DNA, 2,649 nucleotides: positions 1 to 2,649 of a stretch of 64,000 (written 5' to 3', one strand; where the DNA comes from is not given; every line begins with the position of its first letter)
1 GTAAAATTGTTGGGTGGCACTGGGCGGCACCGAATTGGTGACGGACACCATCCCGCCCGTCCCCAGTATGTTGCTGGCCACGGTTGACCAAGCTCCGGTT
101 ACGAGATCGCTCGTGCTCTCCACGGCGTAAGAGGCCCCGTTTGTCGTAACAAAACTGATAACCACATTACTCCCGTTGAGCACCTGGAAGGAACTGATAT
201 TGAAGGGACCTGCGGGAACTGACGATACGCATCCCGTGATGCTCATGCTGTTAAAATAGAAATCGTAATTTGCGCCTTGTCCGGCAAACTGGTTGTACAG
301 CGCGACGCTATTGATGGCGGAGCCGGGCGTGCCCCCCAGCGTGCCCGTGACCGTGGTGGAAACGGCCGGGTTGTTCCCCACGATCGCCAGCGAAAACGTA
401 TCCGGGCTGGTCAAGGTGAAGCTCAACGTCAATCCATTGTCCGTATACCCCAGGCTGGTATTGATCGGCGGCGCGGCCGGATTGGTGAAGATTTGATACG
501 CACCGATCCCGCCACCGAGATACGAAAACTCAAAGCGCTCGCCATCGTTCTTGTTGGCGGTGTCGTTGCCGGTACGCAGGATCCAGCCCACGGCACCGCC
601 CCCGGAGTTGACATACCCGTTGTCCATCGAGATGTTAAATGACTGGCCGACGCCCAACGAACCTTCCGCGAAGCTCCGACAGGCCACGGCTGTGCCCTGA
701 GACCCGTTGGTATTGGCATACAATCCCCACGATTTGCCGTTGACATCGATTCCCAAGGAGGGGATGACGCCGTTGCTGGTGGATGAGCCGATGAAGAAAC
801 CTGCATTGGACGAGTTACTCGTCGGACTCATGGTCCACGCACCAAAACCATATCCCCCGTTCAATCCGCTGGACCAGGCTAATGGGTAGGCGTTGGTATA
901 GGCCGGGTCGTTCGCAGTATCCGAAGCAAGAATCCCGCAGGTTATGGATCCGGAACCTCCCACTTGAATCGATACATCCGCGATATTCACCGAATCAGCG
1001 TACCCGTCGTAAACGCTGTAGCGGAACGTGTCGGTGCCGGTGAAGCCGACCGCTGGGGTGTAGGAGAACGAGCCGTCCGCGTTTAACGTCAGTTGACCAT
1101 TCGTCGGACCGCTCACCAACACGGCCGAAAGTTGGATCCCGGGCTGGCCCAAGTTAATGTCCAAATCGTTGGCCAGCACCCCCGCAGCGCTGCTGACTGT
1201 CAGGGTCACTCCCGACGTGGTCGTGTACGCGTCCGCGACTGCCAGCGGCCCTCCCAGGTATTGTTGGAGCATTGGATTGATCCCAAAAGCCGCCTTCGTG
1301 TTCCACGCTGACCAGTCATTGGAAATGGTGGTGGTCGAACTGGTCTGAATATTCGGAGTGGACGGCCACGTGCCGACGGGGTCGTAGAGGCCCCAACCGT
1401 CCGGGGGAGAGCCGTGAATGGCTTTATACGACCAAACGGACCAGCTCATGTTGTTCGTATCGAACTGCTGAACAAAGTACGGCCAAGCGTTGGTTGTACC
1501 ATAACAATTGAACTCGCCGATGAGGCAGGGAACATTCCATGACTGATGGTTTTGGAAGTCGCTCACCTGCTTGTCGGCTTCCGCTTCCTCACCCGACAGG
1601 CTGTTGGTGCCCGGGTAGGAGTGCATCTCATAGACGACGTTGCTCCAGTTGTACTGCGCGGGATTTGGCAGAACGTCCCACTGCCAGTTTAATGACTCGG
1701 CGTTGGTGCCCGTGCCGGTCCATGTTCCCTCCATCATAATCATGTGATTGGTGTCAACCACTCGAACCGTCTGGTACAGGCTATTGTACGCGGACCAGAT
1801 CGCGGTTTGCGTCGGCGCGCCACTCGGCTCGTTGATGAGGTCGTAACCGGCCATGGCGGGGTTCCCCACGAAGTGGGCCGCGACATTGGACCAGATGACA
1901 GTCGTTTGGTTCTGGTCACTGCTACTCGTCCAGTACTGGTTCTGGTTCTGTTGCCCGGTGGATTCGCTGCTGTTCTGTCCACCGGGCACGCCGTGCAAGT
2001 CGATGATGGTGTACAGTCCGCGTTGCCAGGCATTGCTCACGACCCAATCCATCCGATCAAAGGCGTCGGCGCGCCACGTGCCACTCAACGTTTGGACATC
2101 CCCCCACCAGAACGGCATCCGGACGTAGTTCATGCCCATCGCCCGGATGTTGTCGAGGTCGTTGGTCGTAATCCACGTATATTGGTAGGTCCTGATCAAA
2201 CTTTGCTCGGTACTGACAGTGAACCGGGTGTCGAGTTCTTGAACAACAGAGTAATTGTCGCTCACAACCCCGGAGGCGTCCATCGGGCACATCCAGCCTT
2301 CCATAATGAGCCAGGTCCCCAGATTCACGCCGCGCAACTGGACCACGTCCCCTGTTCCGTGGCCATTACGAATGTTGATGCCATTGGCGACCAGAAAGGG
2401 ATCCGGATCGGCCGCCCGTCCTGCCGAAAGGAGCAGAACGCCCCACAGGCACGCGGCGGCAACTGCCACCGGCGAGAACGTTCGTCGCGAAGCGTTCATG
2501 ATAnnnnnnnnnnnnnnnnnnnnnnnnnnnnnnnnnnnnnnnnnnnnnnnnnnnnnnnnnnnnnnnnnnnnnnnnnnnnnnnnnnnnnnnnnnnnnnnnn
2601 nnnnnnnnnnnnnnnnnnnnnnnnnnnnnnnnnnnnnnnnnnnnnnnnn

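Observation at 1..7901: Uncharacterised ~230-aa module present three times (GH5 C-terminus and a tandem pair in a 579-aa secreted protein), each architecture ending in the same ...QFYR domain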

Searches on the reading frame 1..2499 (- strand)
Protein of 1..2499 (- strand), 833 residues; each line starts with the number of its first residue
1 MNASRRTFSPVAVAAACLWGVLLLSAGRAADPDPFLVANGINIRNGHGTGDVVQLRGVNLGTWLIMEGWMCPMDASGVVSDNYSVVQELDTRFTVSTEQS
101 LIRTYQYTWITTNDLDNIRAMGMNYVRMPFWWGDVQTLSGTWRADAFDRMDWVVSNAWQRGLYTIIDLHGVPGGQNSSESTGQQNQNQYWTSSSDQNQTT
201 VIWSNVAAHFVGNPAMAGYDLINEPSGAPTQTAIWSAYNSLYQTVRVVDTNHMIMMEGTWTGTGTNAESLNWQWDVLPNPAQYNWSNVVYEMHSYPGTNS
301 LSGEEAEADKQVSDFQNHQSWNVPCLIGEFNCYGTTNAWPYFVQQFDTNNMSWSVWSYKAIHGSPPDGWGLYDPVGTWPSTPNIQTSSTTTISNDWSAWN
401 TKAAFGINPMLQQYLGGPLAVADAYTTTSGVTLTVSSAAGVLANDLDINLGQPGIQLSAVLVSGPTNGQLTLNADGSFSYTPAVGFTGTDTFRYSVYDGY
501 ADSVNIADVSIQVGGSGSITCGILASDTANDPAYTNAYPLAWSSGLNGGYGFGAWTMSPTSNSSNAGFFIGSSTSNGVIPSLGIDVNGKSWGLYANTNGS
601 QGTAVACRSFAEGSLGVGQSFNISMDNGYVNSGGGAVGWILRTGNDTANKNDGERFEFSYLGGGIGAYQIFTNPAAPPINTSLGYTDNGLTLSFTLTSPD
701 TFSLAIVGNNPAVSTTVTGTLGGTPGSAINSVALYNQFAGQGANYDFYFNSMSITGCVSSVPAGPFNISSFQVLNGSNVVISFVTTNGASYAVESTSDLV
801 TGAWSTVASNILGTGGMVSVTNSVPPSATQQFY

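Call 4: search_protein_families(library=pfam, proteins=[window:1-2499:-], max_evalue=1)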
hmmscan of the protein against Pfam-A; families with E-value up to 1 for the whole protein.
window:1-2499:- (833 aa): 4 families
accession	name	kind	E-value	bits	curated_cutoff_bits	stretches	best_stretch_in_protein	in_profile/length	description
PF00150.24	Cellulase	-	1.6e-30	107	23.5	1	107-359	21-269/272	Cellulase (glycosyl hydrolase family 5)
PF17963.7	Big_9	-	5e-14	53.4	23.6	1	418-503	4-81/89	Bacterial Ig domain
PF17892.7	Cadherin_5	-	7.8e-13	48.5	26.5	1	418-505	5-90/98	Cadherin-like domain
PF17803.7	Cadherin_4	-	8.6e-12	45.8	25.1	1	418-480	14-71/71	Bacterial cadherin-like domain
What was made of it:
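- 1423..2181 (-): GH5 catalytic domain (aa 107-359). Pfam Cellulase E 1.6e-30 (call 4).
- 985..1248 (-): Cadherin-like / Big_9 Ig domain (aa 418-505). Pfam Big_9 5e-14, Cadherin_5 8e-13 (call 4)
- Checked: These comprise a signal peptide, Pfam Cellulase/GH5 at aa 107-359 (E 1.6e-30), and Big_9/Cadherin-like at aa 418-505 (call 4).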

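Call 5: search_protein_families(library=ncbifam, proteins=[window:1-2499:-], max_evalue=1)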
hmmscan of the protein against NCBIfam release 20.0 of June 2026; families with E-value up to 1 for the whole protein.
window:1-2499:- (833 aa): 1 family
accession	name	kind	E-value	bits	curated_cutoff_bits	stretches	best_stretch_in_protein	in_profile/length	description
NF012211.1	tand_rpt_95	domain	4.7e-13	48.9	90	1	436-513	10-84/98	tandem-95 repeat protein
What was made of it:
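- Checked: After that comes about 310 aa with no Pfam or NCBIfam hit (calls 4, 5).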
